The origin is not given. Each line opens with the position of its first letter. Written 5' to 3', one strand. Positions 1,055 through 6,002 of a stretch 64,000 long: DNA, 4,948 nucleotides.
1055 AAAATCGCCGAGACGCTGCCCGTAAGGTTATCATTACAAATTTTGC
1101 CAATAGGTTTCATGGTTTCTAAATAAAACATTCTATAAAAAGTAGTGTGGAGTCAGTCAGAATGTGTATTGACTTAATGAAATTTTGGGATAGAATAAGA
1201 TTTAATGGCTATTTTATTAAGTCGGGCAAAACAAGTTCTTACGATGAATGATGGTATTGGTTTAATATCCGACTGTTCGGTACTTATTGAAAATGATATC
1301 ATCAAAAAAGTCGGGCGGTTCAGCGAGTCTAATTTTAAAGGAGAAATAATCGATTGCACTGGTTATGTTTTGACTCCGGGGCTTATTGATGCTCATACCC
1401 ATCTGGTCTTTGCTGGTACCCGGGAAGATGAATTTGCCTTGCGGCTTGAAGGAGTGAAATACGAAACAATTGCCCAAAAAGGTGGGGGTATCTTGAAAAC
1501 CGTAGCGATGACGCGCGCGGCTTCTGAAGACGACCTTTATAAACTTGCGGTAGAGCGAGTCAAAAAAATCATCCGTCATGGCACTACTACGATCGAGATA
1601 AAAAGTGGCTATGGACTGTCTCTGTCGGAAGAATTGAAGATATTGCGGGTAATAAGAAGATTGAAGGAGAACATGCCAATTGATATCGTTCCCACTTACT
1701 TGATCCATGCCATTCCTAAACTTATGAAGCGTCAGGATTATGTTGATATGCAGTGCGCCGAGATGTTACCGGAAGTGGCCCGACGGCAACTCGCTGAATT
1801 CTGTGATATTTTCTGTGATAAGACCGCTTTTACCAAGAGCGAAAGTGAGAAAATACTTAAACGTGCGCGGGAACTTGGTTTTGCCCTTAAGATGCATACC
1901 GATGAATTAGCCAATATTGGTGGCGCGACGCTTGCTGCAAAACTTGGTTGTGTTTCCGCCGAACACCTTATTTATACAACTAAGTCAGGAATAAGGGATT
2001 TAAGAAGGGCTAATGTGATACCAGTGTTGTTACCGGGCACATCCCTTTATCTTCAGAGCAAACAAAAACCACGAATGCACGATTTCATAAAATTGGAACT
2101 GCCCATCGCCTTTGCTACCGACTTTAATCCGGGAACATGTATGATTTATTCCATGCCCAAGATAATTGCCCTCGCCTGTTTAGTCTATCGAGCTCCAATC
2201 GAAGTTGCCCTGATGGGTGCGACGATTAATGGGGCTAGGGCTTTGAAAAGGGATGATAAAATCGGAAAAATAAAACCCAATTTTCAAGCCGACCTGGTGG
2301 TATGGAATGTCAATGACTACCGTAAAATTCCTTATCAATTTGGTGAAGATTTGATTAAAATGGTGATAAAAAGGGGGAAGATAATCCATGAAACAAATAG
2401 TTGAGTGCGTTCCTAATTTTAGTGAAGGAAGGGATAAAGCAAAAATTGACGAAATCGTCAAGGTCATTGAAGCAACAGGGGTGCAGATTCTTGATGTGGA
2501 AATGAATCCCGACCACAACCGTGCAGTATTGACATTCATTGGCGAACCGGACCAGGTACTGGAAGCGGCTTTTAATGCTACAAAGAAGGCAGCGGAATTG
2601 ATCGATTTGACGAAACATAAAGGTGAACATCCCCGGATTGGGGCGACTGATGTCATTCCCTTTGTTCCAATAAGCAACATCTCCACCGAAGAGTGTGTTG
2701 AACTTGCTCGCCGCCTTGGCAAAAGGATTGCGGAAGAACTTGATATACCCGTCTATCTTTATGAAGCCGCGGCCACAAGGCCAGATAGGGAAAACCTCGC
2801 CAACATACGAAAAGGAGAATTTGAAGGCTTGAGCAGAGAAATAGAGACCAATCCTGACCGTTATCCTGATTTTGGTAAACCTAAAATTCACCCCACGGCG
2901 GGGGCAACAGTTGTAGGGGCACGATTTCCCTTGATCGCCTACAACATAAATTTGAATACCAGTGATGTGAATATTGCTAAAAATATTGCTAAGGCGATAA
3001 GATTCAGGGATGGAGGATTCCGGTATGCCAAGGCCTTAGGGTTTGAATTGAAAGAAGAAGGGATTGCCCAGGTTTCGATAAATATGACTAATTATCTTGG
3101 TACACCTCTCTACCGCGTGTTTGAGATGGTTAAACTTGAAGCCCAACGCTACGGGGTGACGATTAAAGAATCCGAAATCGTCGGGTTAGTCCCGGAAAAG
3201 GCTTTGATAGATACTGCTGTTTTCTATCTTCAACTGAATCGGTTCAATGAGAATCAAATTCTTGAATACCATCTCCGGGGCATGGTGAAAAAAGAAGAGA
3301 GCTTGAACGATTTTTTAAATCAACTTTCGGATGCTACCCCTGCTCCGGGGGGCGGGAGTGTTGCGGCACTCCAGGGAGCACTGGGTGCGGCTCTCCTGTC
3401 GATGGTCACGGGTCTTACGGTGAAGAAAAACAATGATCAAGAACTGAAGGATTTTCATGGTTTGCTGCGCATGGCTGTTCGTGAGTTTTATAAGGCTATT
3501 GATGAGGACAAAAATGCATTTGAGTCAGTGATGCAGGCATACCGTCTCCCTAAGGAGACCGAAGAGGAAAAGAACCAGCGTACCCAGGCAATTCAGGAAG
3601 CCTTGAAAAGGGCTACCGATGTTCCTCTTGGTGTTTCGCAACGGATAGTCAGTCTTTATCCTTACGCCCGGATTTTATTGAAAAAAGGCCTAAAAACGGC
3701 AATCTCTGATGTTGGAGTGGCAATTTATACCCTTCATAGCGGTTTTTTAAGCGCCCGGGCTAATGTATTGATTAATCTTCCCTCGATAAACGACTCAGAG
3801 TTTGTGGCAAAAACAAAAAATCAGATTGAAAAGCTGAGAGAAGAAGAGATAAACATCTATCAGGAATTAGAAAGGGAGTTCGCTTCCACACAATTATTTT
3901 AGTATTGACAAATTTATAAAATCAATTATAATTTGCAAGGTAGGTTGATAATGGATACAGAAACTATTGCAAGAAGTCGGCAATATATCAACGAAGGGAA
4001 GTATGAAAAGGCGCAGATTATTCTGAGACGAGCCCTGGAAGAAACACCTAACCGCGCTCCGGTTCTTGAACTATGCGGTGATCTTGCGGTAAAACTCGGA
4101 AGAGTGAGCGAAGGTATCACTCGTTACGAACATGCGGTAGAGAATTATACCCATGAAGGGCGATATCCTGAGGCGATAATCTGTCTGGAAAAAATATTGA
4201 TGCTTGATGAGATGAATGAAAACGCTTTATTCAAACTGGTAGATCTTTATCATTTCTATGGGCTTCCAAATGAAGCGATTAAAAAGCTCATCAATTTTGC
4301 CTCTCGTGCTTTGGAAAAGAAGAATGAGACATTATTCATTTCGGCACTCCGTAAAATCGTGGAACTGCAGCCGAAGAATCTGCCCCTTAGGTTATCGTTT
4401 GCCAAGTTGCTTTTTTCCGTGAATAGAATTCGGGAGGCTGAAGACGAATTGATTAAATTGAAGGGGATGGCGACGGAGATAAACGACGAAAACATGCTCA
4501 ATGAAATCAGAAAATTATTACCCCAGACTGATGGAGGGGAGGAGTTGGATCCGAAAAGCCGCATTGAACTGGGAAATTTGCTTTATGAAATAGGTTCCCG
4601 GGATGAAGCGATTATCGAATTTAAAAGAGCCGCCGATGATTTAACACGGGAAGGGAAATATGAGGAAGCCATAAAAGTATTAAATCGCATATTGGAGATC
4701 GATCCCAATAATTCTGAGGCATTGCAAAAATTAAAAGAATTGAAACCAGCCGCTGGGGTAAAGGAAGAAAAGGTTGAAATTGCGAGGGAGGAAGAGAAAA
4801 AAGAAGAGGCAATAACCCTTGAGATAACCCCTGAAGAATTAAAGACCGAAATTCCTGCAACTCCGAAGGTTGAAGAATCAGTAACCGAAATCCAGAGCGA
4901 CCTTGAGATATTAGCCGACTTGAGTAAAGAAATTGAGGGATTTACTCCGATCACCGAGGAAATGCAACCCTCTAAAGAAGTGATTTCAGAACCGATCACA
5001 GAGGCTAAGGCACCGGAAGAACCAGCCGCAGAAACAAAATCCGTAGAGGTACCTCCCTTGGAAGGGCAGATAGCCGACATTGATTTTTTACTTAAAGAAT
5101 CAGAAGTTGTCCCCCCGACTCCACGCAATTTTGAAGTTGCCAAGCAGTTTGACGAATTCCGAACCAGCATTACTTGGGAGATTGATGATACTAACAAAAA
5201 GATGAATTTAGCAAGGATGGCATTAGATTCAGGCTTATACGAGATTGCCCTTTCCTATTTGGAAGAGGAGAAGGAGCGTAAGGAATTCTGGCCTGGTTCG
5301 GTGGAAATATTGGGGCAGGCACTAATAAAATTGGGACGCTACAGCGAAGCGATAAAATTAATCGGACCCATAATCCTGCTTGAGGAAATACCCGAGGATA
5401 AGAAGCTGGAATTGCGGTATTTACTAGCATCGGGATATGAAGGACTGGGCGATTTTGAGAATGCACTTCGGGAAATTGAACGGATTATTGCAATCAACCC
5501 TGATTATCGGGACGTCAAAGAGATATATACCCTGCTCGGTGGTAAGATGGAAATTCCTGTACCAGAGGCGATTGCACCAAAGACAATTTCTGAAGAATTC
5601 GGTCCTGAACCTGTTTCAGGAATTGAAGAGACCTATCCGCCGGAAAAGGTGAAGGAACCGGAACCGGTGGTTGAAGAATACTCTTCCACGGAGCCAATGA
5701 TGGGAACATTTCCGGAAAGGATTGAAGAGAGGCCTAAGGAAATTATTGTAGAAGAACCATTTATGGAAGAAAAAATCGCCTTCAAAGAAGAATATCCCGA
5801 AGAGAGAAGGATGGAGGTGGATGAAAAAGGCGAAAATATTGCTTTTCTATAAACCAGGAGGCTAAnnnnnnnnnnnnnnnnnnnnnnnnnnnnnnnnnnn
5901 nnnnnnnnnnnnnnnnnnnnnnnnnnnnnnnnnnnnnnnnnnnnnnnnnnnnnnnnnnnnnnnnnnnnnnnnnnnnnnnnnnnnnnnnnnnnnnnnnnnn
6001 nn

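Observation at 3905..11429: Tandemly duplicated TPR-protein plus ExeA-like ATPase module, co-transcribed with PHP-fabZ-lpxA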

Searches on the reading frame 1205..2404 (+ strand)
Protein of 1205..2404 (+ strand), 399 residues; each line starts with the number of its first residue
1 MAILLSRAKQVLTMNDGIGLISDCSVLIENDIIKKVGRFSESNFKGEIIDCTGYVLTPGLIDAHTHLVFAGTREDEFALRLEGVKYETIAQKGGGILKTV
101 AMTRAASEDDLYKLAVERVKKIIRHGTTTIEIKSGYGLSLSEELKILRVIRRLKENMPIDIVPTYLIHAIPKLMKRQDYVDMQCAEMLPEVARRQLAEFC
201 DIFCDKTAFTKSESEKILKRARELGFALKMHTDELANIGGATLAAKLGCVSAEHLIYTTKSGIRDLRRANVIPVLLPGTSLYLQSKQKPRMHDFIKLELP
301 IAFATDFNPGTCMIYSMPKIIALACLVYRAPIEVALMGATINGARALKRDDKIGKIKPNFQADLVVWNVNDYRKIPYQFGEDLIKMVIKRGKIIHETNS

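Call 3: search_protein_families(library=pfam, proteins=[window:1205-2404:+], max_evalue=0.01)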
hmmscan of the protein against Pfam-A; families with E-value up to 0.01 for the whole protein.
window:1205-2404:+ (399 aa): 2 families
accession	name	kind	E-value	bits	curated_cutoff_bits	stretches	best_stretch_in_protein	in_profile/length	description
PF01979.26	Amidohydro_1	-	5.1e-21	75.7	25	1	55-394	1-345/345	Amidohydrolase family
PF07969.17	Amidohydro_3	-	3.7e-19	70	29.7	2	101-395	150-472/472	Amidohydrolase family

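Call 4: search_protein_families(library=ncbifam, proteins=[window:1205-2404:+], max_evalue=0.01)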
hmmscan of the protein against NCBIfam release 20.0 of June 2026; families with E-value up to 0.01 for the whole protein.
window:1205-2404:+ (399 aa): 57 families (the best 25 are shown)
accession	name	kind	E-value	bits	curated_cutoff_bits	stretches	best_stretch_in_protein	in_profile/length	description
TIGR01224.1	hutI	equivalog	1.4e-131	438.8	298.15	1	22-393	2-377/377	imidazolonepropionase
NF006056.0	PRK08204.1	subfamily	1.2e-19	70.4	391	2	5-73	6-73/449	hypothetical protein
NF006055.0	PRK08203.1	equivalog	8e-15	54.3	532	2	3-73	6-77/455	8-oxoguanine deaminase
NF005557.0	PRK07228.1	equivalog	3.7e-14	52.3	522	2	4-73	4-71/445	5'-deoxyadenosine deaminase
NF006689.0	PRK09237.1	equivalog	1.4e-12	46.9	371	1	11-74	12-72/383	amidohydrolase/deacetylase family metallohydrolase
NF006679.0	PRK09228.1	subfamily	1.9e-12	46.7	351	2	253-370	269-388/433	guanine deaminase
NF051886.1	XaaProDiPepCaul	equivalog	9.7e-12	44.6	500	2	8-72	4-69/398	Xaa-Pro dipeptidase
NF004701.0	PRK06038.1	equivalog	3.6e-11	42.4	609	1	4-69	6-68/432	N-ethylammeline chlorohydrolase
NF006549.0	PRK09045.1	equivalog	8.2e-10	37.9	540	1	333-376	344-387/444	TRZ/ATZ family hydrolase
TIGR02967.1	guan_deamin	equivalog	1e-09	37.9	375.4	1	254-370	245-363/401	guanine deaminase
NF004801.0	PRK06151.1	subfamily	1.6e-09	37.1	416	1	338-376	373-410/491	chlorohydrolase family protein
NF009060.0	PRK12394.1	equivalog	2.1e-09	36.6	442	1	25-73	24-71/381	metallo-dependent hydrolase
NF004995.0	PRK06380.1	subfamily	2.6e-09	36.6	567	1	1-74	1-70/418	metal-dependent hydrolase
NF006252.0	PRK08393.1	equivalog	7.9e-09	35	617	1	23-68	20-64/424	N-ethylammeline chlorohydrolase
NF011990.0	PRK15446.2-6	subfamily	2.2e-08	33.2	233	1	20-65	16-64/390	alpha-D-ribose 1-methylphosphonate 5-triphosphate diphosphatase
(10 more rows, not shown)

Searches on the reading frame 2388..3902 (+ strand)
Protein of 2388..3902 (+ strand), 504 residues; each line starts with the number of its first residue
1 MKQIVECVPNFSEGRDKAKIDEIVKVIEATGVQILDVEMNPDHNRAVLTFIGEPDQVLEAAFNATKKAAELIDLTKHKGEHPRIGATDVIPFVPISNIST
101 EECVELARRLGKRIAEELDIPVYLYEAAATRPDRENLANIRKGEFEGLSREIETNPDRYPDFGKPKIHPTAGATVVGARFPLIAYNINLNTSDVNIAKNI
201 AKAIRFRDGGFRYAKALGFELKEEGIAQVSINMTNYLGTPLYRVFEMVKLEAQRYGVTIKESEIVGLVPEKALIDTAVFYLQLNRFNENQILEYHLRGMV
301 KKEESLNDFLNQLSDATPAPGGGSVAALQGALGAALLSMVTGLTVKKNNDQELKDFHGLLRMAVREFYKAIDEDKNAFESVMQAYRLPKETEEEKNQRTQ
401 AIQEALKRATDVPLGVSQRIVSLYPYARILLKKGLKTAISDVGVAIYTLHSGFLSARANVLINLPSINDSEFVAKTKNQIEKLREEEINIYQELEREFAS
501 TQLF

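Call 3: search_protein_families(library=pfam, proteins=[window:2388-3902:+], max_evalue=0.01)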
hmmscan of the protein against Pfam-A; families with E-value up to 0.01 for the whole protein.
window:2388-3902:+ (504 aa): 3 families
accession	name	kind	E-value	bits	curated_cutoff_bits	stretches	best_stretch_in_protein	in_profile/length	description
PF07837.17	FTCD_N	-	1.9e-74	249.6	27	1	4-179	1-176/176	Formiminotransferase domain, N-terminal subdomain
PF04961.17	FTCD_C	-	3.1e-57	193.7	24.5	1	305-481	1-181/182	Formiminotransferase-cyclodeaminase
PF02971.19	FTCD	-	3.5e-28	98.8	24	1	182-292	2-121/145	Formiminotransferase domain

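Call 4: search_protein_families(library=ncbifam, proteins=[window:2388-3902:+], max_evalue=0.01)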
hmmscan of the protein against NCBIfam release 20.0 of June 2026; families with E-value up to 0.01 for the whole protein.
window:2388-3902:+ (504 aa): 2 families
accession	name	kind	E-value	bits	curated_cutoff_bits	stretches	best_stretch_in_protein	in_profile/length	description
TIGR02024.1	FtcD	equivalog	1e-131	438.3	221.25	1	1-296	1-296/298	glutamate formimidoyltransferase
NF045657.1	MthfCyhylaseFchA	equivalog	2.3e-51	174.2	275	1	301-487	2-192/207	methenyltetrahydrofolate cyclohydrolase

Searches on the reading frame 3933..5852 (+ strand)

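Call 3: search_protein_families(library=pfam, proteins=[window:3933-5852:+], max_evalue=0.01)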
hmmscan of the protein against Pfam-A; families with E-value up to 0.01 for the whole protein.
window:3933-5852:+ (639 aa): 25 families
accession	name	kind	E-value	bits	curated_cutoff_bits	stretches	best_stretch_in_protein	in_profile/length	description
PF14559.12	TPR_19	-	8.6e-26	90.5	25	1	238-269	2-33/68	Tetratricopeptide repeat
PF07719.23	TPR_2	-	1e-24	85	27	2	237-260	11-34/34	Tetratricopeptide repeat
PF13428.12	TPR_14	-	1.9e-22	77.9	23.5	2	233-267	7-41/44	Tetratricopeptide repeat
PF12895.13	ANAPC3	-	1.1e-18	67.7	27.2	1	421-478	24-80/82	Anaphase-promoting complex, cyclosome, subunit 3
PF13181.12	TPR_8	-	7e-18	63.6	25.7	0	239-260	13-34/34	Tetratricopeptide repeat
PF00515.34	TPR_1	-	1.1e-14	53.9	27.8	1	239-260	13-34/34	Tetratricopeptide repeat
PF13414.12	TPR_11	-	4.8e-14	52.2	26.8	1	235-265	2-32/42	TPR repeat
PF13176.12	TPR_7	-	1.8e-12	46.7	27.9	0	496-527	3-34/36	Tetratricopeptide repeat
PF13424.12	TPR_12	-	2.9e-12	47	30.1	0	460-521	9-74/77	Tetratricopeptide repeat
PF14853.12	Fis1_TPR_C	-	9.2e-12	45.4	25.3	1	493-533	2-42/53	Fis1 C-terminal tetratricopeptide repeat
PF13432.12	TPR_16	-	3.2e-11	43.9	32.7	0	426-475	3-52/65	Tetratricopeptide repeat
PF13174.12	TPR_6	-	4.1e-09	36.9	26.3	0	238-259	11-32/33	Tetratricopeptide repeat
PF24575.1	TPR_Slam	-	4.3e-09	37.2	35.2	1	91-172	23-103/104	Surface lipoprotein assembly modifier, N-terminal TPR repeats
PF14561.12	TPR_20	-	5.3e-09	36.7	25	1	136-218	8-90/90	Tetratricopeptide repeat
PF13371.12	TPR_9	-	8e-09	35.8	35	0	492-535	29-72/73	Tetratricopeptide repeat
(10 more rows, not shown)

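Call 4: search_protein_families(library=ncbifam, proteins=[window:3933-5852:+], max_evalue=0.01)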
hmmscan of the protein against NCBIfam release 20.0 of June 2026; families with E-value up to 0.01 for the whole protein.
window:3933-5852:+ (639 aa): 19 families
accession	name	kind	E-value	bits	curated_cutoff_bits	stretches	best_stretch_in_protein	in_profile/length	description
NF040959.1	MamA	equivalog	2.1e-17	63.2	200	1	418-525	69-172/204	magnetosome protein MamA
TIGR02917.1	PEP_TPR_lipo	equivalog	1.3e-14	53.1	312.2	1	239-292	511-565/899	XrtA/PEP-CTERM system TPR-repeat protein PrsT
NF052243.1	T4PFormProtSgmX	equivalog_domain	7.3e-12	44.4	1800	2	15-173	10-168/1065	type IV pili formation protein SgmX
TIGR02521.1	type_IV_pilW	equivalog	1.3e-10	41.3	154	0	14-74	37-97/234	type IV pilus biogenesis/stability protein PilW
NF052415.1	T3SS_chap_SctY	equivalog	1.5e-08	35.1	70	0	417-474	37-97/106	type III secretion apparatus assembly chaperone SctY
NF047507.1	TPR_BatC_Lepto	exception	1.2e-06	28.2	175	0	462-529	66-133/214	TPR repeat-containing protein BatC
NF047558.1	TPR_END_plus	domain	1.6e-06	27.9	32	1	495-527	2-34/56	TPR end-of-group domain-containing protein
NF047936.1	antiphage_GapS6b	subfamily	2.5e-06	25.6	850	0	425-528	414-513/1089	GapS6b family protein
NF042912.1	Amuc_1098_fam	equivalog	1.4e-05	23.3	750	0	233-271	95-135/805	Amuc_1098 family type IV pilus outer membrane protein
NF033762.1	social_mot_Tgl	equivalog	3.6e-05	23.2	225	0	488-532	27-71/252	social motility TPR repeat lipoprotein Tgl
NF052400.1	M48_BAM_BepA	equivalog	6.9e-05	21.8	570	0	15-133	314-428/483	beta-barrel assembly-enhancing protease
NF052230.1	T9SS_PorE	exception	7.9e-05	21.1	600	0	232-281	96-145/648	PorE family type IX secretion system protein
NF052312.1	T9SS_PorW_SprE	equivalog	0.00023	20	250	0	460-521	147-208/716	type IX secretion system periplasmic lipoprotein PorW/SprE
NF008757.0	PRK11788.1-5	equivalog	0.00033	19.9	363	0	16-109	188-279/388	lipopolysaccharide assembly protein LapB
NF047371.1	FlcA_CTERM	equivalog_domain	0.00065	18.3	300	0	21-270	203-415/646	periplasmic flagellar collar protein FlcA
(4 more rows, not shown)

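Call 9: search_protein_families(library=padloc, proteins=[window:3933-5852:+], max_evalue=0.01)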
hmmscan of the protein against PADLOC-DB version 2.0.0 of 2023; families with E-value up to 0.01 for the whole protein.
window:3933-5852:+ (639 aa): 0 families
